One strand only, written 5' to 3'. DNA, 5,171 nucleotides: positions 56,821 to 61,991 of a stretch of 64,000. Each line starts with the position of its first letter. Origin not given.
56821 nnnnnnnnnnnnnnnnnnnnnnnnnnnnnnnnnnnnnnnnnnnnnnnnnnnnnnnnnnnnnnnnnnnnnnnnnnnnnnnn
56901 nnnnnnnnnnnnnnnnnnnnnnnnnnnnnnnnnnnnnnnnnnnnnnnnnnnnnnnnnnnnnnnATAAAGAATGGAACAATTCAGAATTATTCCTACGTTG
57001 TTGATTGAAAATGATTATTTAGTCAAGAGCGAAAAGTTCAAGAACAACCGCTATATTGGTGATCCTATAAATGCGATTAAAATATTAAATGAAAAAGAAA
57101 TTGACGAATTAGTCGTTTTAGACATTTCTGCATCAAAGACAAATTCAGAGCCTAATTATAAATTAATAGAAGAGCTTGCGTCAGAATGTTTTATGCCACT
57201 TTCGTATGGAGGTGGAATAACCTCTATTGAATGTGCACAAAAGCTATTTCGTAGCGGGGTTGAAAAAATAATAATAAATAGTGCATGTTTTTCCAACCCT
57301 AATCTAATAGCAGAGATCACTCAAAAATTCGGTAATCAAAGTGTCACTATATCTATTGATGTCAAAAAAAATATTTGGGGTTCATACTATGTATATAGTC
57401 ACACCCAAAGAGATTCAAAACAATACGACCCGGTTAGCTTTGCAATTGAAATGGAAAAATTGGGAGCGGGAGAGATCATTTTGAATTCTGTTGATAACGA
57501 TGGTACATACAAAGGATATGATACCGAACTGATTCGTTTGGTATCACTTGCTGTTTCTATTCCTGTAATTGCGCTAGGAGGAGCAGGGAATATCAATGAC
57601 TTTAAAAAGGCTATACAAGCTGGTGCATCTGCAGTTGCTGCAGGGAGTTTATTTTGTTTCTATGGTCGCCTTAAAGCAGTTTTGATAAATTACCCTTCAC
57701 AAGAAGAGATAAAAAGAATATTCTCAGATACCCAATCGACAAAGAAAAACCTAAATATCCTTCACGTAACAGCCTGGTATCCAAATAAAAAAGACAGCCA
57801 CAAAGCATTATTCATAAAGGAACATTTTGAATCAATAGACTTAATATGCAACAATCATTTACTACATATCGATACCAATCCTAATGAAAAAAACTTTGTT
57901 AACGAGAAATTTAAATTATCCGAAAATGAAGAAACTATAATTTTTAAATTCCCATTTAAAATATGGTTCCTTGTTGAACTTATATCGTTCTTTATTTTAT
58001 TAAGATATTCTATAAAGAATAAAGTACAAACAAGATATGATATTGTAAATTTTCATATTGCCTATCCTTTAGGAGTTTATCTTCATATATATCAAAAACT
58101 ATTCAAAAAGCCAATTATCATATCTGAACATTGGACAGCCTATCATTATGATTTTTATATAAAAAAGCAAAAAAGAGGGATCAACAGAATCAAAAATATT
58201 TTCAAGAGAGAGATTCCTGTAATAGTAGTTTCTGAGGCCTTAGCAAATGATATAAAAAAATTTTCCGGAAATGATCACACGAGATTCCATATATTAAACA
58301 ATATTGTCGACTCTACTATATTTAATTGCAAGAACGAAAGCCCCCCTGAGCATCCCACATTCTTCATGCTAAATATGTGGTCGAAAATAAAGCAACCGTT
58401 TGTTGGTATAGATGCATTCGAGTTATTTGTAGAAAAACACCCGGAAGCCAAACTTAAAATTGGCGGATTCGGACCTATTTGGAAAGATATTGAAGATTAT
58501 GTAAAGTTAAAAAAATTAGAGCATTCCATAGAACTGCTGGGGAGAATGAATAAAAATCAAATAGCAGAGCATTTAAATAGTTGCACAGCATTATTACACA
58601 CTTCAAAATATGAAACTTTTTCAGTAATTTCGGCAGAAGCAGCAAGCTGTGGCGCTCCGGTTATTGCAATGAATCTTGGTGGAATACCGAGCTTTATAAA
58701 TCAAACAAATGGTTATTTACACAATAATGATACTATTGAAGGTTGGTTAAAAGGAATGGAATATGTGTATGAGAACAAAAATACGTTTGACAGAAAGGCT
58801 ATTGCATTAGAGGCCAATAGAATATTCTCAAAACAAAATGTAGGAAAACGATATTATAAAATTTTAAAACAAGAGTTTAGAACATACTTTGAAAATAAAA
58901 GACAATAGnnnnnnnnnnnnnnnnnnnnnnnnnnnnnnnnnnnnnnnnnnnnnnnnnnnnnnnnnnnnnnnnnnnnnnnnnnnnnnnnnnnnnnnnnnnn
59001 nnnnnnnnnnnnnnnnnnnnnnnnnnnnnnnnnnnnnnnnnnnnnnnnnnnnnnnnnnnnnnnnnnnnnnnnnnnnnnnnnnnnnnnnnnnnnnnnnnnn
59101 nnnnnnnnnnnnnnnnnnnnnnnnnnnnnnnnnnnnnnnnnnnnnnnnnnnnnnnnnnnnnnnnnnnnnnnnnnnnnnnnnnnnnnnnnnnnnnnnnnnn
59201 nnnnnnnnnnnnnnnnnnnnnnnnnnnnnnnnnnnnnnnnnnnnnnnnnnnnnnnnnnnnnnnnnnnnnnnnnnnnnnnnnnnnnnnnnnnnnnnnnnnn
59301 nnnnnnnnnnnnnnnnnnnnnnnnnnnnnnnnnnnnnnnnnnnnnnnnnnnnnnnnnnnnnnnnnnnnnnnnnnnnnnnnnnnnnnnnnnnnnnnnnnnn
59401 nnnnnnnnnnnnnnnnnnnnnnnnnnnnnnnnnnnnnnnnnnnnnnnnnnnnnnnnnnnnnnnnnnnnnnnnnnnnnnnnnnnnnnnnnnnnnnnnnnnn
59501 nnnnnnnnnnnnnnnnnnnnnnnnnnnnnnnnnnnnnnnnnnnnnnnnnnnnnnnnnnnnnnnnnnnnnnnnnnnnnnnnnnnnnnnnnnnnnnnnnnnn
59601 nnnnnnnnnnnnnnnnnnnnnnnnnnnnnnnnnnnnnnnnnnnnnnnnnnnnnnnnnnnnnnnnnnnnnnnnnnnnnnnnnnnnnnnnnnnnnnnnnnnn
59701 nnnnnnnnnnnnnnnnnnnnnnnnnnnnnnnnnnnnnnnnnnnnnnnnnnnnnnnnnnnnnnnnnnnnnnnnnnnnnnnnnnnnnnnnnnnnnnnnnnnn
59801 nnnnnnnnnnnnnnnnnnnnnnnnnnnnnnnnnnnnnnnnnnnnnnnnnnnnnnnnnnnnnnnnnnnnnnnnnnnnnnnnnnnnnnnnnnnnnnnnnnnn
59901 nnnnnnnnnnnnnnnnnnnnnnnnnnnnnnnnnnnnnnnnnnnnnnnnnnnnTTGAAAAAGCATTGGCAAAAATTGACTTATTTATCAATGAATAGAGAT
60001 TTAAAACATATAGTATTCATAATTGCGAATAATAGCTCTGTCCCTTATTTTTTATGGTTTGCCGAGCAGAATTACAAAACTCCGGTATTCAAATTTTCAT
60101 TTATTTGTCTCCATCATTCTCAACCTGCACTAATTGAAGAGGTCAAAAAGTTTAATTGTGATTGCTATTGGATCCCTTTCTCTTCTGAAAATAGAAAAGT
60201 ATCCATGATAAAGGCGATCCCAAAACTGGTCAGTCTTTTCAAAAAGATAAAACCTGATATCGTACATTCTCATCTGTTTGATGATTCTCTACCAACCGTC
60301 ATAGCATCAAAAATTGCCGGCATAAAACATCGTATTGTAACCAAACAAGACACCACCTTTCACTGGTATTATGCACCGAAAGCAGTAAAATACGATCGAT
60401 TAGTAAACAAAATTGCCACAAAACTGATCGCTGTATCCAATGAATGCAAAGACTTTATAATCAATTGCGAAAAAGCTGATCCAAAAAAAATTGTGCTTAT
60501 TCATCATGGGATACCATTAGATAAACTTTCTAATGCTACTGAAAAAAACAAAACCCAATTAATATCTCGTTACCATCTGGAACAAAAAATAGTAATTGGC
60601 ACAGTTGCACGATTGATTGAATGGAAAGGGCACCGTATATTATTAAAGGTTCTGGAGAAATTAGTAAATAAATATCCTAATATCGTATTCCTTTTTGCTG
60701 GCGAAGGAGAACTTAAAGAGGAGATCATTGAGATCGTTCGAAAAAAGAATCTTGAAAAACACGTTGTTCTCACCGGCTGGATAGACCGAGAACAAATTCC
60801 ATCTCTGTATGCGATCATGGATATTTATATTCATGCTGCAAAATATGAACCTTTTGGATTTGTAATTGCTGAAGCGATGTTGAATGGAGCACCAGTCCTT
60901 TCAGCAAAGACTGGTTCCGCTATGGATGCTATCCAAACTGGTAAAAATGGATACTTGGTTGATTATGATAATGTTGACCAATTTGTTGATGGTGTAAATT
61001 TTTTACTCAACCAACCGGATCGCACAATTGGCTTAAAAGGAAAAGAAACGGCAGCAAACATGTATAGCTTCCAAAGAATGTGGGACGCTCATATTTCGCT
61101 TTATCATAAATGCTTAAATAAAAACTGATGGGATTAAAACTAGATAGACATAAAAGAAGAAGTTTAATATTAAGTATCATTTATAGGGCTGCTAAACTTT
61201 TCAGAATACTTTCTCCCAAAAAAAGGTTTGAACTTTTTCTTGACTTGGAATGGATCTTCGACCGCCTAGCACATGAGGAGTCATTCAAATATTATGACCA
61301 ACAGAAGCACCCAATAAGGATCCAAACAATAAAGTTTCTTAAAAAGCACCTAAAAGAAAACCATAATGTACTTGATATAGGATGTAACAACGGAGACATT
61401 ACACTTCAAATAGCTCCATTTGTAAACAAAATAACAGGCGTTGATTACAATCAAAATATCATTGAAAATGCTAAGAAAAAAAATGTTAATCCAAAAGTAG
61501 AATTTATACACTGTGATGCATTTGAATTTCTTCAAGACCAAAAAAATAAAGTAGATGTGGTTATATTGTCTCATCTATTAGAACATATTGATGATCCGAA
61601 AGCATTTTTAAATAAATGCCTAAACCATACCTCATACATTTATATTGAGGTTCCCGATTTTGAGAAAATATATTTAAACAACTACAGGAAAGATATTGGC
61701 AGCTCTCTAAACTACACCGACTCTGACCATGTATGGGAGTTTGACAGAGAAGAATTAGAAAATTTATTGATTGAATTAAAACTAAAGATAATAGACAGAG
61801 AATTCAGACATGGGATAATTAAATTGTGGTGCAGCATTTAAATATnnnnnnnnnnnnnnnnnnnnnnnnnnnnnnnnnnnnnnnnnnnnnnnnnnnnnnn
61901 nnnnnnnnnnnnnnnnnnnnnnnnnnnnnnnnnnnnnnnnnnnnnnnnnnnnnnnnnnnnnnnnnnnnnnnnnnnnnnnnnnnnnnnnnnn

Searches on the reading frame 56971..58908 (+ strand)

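Call 74: search_protein_families(library=pfam, proteins=[window:56971-58908:+], max_evalue=0.001)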
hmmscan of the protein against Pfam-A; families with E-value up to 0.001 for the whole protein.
window:56971-58908:+ (645 aa): 10 families
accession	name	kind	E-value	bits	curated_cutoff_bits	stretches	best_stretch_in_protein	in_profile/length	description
PF00977.27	His_biosynth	-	2.5e-61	207.5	23.6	1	5-231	1-224/228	Histidine biosynthesis protein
PF00534.26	Glycos_transf_1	-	1.1e-20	74.3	26.4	1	454-605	8-161/172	Glycosyl transferases group 1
PF13692.12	Glyco_trans_1_4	-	8.5e-18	65.4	27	1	465-602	6-142/142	Glycosyl transferases group 1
PF13439.12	Glyco_transf_4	-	3.1e-09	37.5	28.5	1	323-447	43-167/170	Glycosyltransferase Family 4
PF03060.21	NMO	-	6.1e-06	26.3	28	1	160-228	151-225/331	Nitronate monooxygenase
PF13524.12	Glyco_trans_1_2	-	1.2e-05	25.7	25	1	488-622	7-133/144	Glycosyl transferase-like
PF00478.31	IMPDH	-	6.5e-05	22.5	25.6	0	195-229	206-240/345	IMP dehydrogenase / GMP reductase domain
PF01207.24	Dus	-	7.2e-05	22.5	20.4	0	59-121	168-231/311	Dihydrouridine synthase (Dus)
PF01180.27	DHO_dh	-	0.00016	21.4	27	1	185-234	227-278/291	Dihydroorotate dehydrogenase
PF20706.3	GT4-conflict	-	0.00052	19.6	26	1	527-581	271-325/385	Family 4 Glycosyltransferase in conflict systems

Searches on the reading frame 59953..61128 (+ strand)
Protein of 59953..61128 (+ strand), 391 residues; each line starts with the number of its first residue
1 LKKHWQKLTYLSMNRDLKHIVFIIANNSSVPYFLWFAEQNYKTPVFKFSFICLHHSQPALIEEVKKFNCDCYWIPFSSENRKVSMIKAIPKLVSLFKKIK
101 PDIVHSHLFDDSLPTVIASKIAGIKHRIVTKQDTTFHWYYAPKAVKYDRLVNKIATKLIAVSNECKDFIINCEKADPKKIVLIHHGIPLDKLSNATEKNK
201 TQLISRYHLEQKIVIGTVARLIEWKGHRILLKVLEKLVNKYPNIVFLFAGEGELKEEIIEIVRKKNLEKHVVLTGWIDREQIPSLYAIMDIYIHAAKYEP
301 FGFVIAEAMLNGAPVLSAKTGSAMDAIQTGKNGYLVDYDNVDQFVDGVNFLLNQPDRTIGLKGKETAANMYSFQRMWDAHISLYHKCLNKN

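Call 74: search_protein_families(library=pfam, proteins=[window:59953-61128:+], max_evalue=0.001)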
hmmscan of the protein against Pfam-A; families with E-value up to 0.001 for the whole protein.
window:59953-61128:+ (391 aa): 6 families
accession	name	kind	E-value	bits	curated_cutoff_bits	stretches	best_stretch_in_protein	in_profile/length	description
PF00534.26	Glycos_transf_1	-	1.9e-36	125.6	26.4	1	210-356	13-160/172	Glycosyl transferases group 1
PF13692.12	Glyco_trans_1_4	-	1.7e-27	96.9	27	1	214-353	3-141/142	Glycosyl transferases group 1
PF13439.12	Glyco_transf_4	-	2.1e-13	51.1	28.5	1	52-190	26-169/170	Glycosyltransferase Family 4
PF13477.12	Glyco_trans_4_2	-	4.2e-05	24.2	23.4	1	68-135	42-110/139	Glycosyl transferase 4-like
PF13579.12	Glyco_trans_4_4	-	4.8e-05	24.2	29.7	1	72-185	43-157/158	Glycosyl transferase 4-like domain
PF13524.12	Glyco_trans_1_2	-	0.00016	22.1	25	1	234-376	6-138/144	Glycosyl transferase-like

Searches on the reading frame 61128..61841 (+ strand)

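Call 74: search_protein_families(library=pfam, proteins=[window:61128-61841:+], max_evalue=0.001)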
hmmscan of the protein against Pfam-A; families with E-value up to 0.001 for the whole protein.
window:61128-61841:+ (237 aa): 15 families
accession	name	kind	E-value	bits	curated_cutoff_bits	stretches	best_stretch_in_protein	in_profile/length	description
PF13489.12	Methyltransf_23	-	3.6e-17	63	27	1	67-217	12-157/164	Methyltransferase domain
PF08241.18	Methyltransf_11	-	7.1e-16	59.1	21.2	1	82-165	1-84/95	Methyltransferase domain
PF13649.12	Methyltransf_25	-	1e-15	58.6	27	1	81-166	1-91/97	Methyltransferase domain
PF13847.12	Methyltransf_31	-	2.2e-15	57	27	1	76-177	2-113/145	Methyltransferase domain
PF08242.18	Methyltransf_12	-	8.5e-13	49.3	30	1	82-167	1-91/98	Methyltransferase domain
PF05401.17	NodS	-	1.3e-07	32.1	24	1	64-158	30-123/201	Nodulation protein S (NodS)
PF01209.24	Ubie_methyltran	-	1.3e-07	31.6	20.1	1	74-163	44-138/233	ubiE/COQ5 methyltransferase family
PF05219.18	DREV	-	3.9e-07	29.9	26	1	73-163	90-173/265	DREV methyltransferase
PF05175.20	MTS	-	1.1e-06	28.9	23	1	69-146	21-103/170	Methyltransferase small domain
PF07021.18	MetW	-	4.5e-06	26.9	21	1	70-179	6-113/193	Methionine biosynthesis protein MetW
PF09445.16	Methyltransf_15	-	1.4e-05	25.1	22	1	80-148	3-78/165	RNA cap guanine-N2 methyltransferase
PF01564.23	Spermine_synth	-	0.00013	22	22.9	1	75-148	16-98/186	Spermine/spermidine synthase domain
PF06325.19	PrmA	-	0.00035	20.6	22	1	61-155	145-240/296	Ribosomal protein L11 methyltransferase (PrmA)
PF00398.26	RrnaAD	-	0.00047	19.8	24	1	72-138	25-92/263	Ribosomal RNA adenine dimethylase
PF01728.25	FtsJ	-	0.00057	20.3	24.1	1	74-146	16-96/181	FtsJ-like methyltransferase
